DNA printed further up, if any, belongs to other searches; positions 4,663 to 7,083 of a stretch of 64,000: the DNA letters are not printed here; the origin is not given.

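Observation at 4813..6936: Unusual fusion: two cNMP-binding domains, a BFD-like [2Fe-2S] motif and a ferredoxin-reductase-like FAD/NAD(P) domain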

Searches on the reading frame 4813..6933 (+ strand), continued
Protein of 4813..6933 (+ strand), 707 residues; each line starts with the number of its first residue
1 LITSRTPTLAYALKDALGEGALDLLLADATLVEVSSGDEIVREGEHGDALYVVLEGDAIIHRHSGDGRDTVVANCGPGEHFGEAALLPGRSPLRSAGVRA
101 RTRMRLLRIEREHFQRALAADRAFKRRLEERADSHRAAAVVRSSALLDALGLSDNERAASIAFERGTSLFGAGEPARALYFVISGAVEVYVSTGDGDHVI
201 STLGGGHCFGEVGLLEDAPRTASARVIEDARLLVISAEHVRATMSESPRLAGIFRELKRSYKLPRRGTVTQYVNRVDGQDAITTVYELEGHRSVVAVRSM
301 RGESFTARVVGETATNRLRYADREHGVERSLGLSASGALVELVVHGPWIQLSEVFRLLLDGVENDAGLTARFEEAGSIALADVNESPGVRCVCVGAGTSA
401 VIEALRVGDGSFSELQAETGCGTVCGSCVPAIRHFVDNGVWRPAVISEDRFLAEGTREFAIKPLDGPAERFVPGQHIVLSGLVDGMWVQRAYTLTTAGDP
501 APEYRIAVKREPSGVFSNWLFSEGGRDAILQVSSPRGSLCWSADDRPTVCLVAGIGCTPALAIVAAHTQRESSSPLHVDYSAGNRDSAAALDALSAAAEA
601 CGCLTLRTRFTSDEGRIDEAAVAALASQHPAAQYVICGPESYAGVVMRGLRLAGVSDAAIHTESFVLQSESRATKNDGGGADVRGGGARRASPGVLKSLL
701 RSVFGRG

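Call 53: search_solved_structures(query=A2, max_evalue=0.001)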
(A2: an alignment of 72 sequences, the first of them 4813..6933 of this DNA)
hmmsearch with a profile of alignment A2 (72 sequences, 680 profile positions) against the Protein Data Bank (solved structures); distinct sequences matched with E-value up to 0.001: 415 (the best 60 are shown).
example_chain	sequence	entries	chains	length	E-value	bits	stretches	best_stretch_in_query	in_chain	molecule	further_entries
9ya0_MA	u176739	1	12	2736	8.5e-71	242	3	26-252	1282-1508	PCR12, TGME49_219070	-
5ezr_A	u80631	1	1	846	1.9e-66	227.6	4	5-148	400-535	cGMP-dependent protein kinase, putative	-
4rz7_A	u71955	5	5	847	1.9e-66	227.6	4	5-148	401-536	cGMP-dependent protein kinase, putative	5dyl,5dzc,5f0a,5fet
9p74_A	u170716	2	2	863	2.2e-66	227.4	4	5-148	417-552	cGMP-dependent protein kinase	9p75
5dyk_A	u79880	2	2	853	9.3e-65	222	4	6-140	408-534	CGMP-dependent protein kinase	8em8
3shr_A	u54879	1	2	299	1.9e-42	148.3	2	4-130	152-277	cGMP-dependent protein kinase 1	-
5kbf_A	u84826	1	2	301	2.4e-42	148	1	4-250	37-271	CAMP-dependent protein kinase regulatory subunit, putative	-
4z07_A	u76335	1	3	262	4.9e-42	147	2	4-123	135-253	cGMP-dependent protein kinase 1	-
7ssb_A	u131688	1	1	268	1e-41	145.9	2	4-121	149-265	cGMP-dependent protein kinase 1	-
7lv3_A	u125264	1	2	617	4e-41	144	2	4-133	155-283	Isoform Beta of cGMP-dependent protein kinase 1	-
1ne4_A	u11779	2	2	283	1.6e-37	132.1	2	6-123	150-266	cAMP-dependent protein kinase type I-alpha regulatory chain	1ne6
1rgs_A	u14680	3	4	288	1.7e-37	132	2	6-123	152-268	CAMP DEPENDENT PROTEIN KINASE | cAMP-dependent protein kinase type I-alpha regulatory chain | cAMP-dependent protein kinase type I-alpha regulatory subunit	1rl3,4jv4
5jr7_B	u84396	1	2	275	2.5e-37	131.4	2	6-121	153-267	cAMP-dependent protein kinase type I-alpha regulatory subunit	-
5j3u_A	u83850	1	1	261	4.9e-37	130.4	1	4-254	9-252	Protein Kinase A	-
4mx3_A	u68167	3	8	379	4.9e-37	130.4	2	6-123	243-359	cAMP-dependent protein kinase type I-alpha regulatory subunit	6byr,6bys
4eh1_A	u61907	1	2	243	8.7e-36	126.3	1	451-675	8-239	Flavohemoprotein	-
6laa_A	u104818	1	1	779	2.4e-25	91.8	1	448-671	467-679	Cytochrome P450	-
2pia_A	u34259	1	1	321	7.1e-24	86.9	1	445-674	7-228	PHTHALATE DIOXYGENASE REDUCTASE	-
6flo_A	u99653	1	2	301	4.6e-23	84.2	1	5-137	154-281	Protein kinase A regulatory subunit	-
6ftf_B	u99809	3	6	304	6.9e-23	83.7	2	5-121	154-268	Protein kinase A regulatory subunit, putative | Protein kinase A regulatory subunit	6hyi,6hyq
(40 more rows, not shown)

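Call 58: predict_structure(alignment_id=A2)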
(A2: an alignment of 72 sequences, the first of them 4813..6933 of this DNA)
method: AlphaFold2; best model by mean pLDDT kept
length: 707 residues; sequences in the alignment: 72
mean_pLDDT: 86.2   pTM: 0.66
mean pLDDT of the five models: 86.2, 86.2, 85.3, 85.1, 84.5
residues with pLDDT >= 90: 392; 70-90: 234; 50-70: 48; < 50: 33
segments of 3 or more residues with pLDDT < 50: 1-4, 670-692, 702-707
pLDDT, mean of each block of 10 residues (from residue 1): 56 73 88 97 94 95 75 89 90 92 96 92 88 81 85 77 96 97 92 92 89 92 95 94 92 81 74 80 87 89 89 93 93 95 90 90 85 88 61 81 79 84 82 75 94 97 93 94 83 89 95 92 85 89 91 96 96 97 97 97 98 97 97 95 96 97 71 38 36 53 43
secondary structure, 60 per line:
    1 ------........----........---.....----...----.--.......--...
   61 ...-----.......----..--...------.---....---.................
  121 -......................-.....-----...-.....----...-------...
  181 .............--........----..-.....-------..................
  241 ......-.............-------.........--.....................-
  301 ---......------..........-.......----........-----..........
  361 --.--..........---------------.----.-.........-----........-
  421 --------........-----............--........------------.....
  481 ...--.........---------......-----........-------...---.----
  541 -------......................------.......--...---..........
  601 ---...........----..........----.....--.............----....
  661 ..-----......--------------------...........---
elements in order (helices of 4 or more, strands of 3 or more residues): H7-14 H19-26 E30-34 E39-41 E49-55 E58-63 E69-75 E97-100 E104-110 H111-120 H122-143 H145-149 E159-163 E168-170 E178-193 E196-203 H211-215 E223-236 H237-246 H248-260 E268-276 E279-288 E292-299 E304-309 E316-322 E327-333 E338-345 H351-360 H366-375 H398-406 H412-419 H429-436 E442-453 E456-463 E476-483 E486-494 E504-509 H515-522 E530-532 E548-553 H554-569 E576-582 H591-600 E604-610 H611-614 H619-628 E633-637 H640-652 E660-662 H668-673 H694-704

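Call 63: find_encoding_contigs(protein=P0025, flank=10000)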
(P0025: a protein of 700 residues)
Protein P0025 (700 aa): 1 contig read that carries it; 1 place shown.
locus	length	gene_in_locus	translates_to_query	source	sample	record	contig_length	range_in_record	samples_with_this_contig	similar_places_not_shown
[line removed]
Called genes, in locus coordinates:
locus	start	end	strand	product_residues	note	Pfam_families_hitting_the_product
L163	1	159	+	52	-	?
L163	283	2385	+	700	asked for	PF00027:cNMP_binding, PF04324:Fer2_BFD, PF00970:FAD_binding_6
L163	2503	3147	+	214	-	PF00487:FA_desaturase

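Call 64: find_encoding_contigs(protein=P0026, flank=10000)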
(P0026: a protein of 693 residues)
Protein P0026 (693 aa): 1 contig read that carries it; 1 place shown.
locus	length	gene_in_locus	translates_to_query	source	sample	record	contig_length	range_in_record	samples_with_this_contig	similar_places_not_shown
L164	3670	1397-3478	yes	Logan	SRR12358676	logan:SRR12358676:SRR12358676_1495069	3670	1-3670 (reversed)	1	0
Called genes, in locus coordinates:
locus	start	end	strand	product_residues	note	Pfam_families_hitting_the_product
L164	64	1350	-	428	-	PF00067:p450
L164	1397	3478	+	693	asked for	PF00027:cNMP_binding, PF04324:Fer2_BFD (weak), PF00970:FAD_binding_6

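Call 68: search_protein_families(library=pfam, proteins=[P0043, P0072, P0117, P0055], max_evalue=1)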
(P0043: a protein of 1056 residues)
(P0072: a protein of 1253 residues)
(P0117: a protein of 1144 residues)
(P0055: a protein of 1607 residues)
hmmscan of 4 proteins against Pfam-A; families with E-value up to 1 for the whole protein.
P0043 (1056 aa): 4 families
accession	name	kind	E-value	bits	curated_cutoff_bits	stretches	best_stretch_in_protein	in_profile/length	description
PF00027.35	cNMP_binding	-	6.3e-39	132.3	27.5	2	169-251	2-86/89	Cyclic nucleotide-binding domain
PF04324.20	Fer2_BFD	-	3.5e-08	34.1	26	1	406-451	3-48/50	BFD-like [2Fe-2S] binding domain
PF00970.30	FAD_binding_6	-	6.9e-06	26.8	21.1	1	469-552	13-96/99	Oxidoreductase FAD-binding domain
PF00175.26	NAD_binding_1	-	0.00023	22.2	22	1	567-660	4-107/109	Oxidoreductase NAD-binding domain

P0072 (1253 aa): 6 families
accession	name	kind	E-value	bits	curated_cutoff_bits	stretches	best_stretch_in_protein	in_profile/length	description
PF01077.27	NIR_SIR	-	2e-44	151.3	27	2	839-997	2-157/158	Nitrite and sulphite reductase 4Fe-4S domain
PF03460.22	NIR_SIR_ferr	-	8e-36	122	24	2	1021-1087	1-68/69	Nitrite/Sulfite reductase ferredoxin-like half domain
PF00027.35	cNMP_binding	-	6.3e-34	116.3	27.5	2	167-248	2-85/89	Cyclic nucleotide-binding domain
PF00970.30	FAD_binding_6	-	3.7e-06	27.6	21.1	1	466-551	12-97/99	Oxidoreductase FAD-binding domain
PF04324.20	Fer2_BFD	-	0.00048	20.9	26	1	404-449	3-48/50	BFD-like [2Fe-2S] binding domain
PF00175.26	NAD_binding_1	-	0.026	15.6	22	1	564-655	3-104/109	Oxidoreductase NAD-binding domain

P0117 (1144 aa): 6 families
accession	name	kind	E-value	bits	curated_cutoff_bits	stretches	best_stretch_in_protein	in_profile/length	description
PF00027.35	cNMP_binding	-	6.3e-41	138.7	27.5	2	157-242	2-88/89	Cyclic nucleotide-binding domain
PF00970.30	FAD_binding_6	-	1.9e-09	38.2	21.1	1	457-540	12-96/99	Oxidoreductase FAD-binding domain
PF04324.20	Fer2_BFD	-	4.6e-09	36.9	26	1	392-440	1-49/50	BFD-like [2Fe-2S] binding domain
PF07264.17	EI24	-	0.011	16.3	32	1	706-753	115-161/199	Sulfate transporter CysZ/Etoposide-induced protein 2.4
PF00175.26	NAD_binding_1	-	0.21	12.7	22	0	555-644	4-107/109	Oxidoreductase NAD-binding domain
PF01277.22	Oleosin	-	0.34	11.1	25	1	691-726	20-55/113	Oleosin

P0055 (1607 aa): 7 families
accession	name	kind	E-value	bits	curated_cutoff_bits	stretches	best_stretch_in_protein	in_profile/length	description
PF00027.35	cNMP_binding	-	1.2e-38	131.4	27.5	2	380-465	3-87/89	Cyclic nucleotide-binding domain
PF00067.27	p450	-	2.7e-29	102.7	22.8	1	1384-1579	268-437/462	Cytochrome P450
PF13469.12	Sulfotransfer_3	-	6.4e-17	63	27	2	4-186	1-144/216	Sulfotransferase family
PF04324.20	Fer2_BFD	-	3.9e-09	37.2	26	1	731-778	2-49/50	BFD-like [2Fe-2S] binding domain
PF00970.30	FAD_binding_6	-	8.7e-09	36.1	21.1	1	803-877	21-96/99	Oxidoreductase FAD-binding domain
PF00685.33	Sulfotransfer_1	-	2.1e-06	27.8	22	2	164-293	88-181/255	Sulfotransferase domain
PF00175.26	NAD_binding_1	-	3.1e-05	25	22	1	891-984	4-107/109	Oxidoreductase NAD-binding domain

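Call 69: fold_search(model_id=the predicted structure, library=pdb)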
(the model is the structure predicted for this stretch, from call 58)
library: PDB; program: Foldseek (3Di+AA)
matches with E <= 10: 1616; with E <= 0.001: 937
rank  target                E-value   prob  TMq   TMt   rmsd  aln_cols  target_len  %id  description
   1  6rsx                  2.0e-18  1.00  0.17  0.42  13.4       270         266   23  Regulatory Subunit of cAMP-dependant Protein Kinase A from Euglena gracilis at 1.6 A resolution (released 2020-10-28)
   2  1gvh                  5.2e-18  1.00  0.29  0.51  10.6       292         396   23  The X-ray structure of ferric Escherichia coli flavohemoglobin reveals an unespected geometry of the distal heme pocket (released 2002-08-06)
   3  5j3u                  9.7e-18  1.00  0.17  0.44  15.1       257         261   24  Co-crystal structure of the regulatory domain of Toxoplasma gondii PKA with cAMP (released 2016-04-20)
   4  5kbf_A                1.9e-17  1.00  0.17  0.41  12.3       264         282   21  cAMP bound PfPKA-R (141-441) (released 2016-10-12)
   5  1ne4                  2.3e-17  1.00  0.16  0.39  13.7       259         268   20  Crystal Structure of Rp-cAMP Binding R1a Subunit of cAMP-dependent Protein Kinase (released 2004-01-13)
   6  1cx4                  2.4e-17  1.00  0.16  0.40  15.8       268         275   22  CRYSTAL STRUCTURE OF A DELETION MUTANT OF THE TYPE II BETA REGULATORY SUBUNIT OF CAMP-DEPENDENT PROTEIN KINASE (released 2001-03-07)
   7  3of1                  3.4e-17  1.00  0.19  0.45   9.2       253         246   23  Crystal Structure of Bcy1, the Yeast Regulatory Subunit of PKA (released 2010-12-01)
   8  1rl3_B                4.7e-17  1.00  0.16  0.40  13.9       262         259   21  Crystal structure of cAMP-free R1a subunit of PKA (released 2004-07-06)
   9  4eh1_B                5.8e-17  1.00  0.29  0.82   2.9       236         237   24  Crystal Structure of the Flavohem-like-FAD/NAD Binding Domain of Nitric Oxide Dioxygenase from Vibrio cholerae O1 biov (released 2012-04-25)
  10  5f0a                  6.1e-17  1.00  0.15  0.13  24.9       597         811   13  CRYSTAL STRUCTURE OF PVX_084705 WITH BOUND 1-tert-butyl-3-(3-chlorophenoxy)-1H-pyrazolo[3,4-d]pyrimidin-4-amine INHIBITO (released 2015-12-16)
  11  5dyl                  6.5e-17  1.00  0.15  0.13  24.2       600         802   13  Crystal structure of the cGMP-dependent protein kinase PKG from Plasmodium Vivax - Apo form (released 2015-11-04)
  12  6h4g_A                8.4e-17  1.00  0.16  0.39  13.8       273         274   21  Regulatory subunit of a cAMP-independent protein kinase A from Trypanosoma brucei: E311A, T318R, V319A mutant bound to (released 2019-08-14)
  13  5dzc                  8.4e-17  1.00  0.14  0.13  25.0       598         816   13  Crystal structure of the cGMP-dependent protein kinase PKG from Plasmodium Vivax - AMPPNP bound (released 2015-10-14)
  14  4z07_A                2.4e-16  1.00  0.16  0.39  15.6       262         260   21  Co-crystal structure of the tandem CNB (CNB-A/B) domains of human PKG I beta with cGMP (released 2016-04-13)
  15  5ezr                  2.4e-16  1.00  0.15  0.13  24.9       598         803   13  Crystal Structure of PVX_084705 bound to compound (released 2017-05-10)
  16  4eh1_A                3.7e-16  1.00  0.29  0.84   2.3       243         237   24  Crystal Structure of the Flavohem-like-FAD/NAD Binding Domain of Nitric Oxide Dioxygenase from Vibrio cholerae O1 biov (released 2012-04-25)
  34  6flo_B                2.8e-15  1.00  0.16  0.39  14.0       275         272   19  Regulatory subunit of a cAMP-independent protein kinase A from Trypanosoma brucei at 2.1 Angstrom resolution (released 2019-08-14)
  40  6hyq_C                1.0e-14  1.00  0.15  0.36  14.4       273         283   19  Regulatory subunit of a cAMP-independent protein kinase A from Trypanosoma cruzi bound to guanosine (released 2019-11-13)
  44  6flo_A                1.7e-14  1.00  0.16  0.39  13.9       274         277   20  Regulatory subunit of a cAMP-independent protein kinase A from Trypanosoma brucei at 2.1 Angstrom resolution (released 2019-08-14)
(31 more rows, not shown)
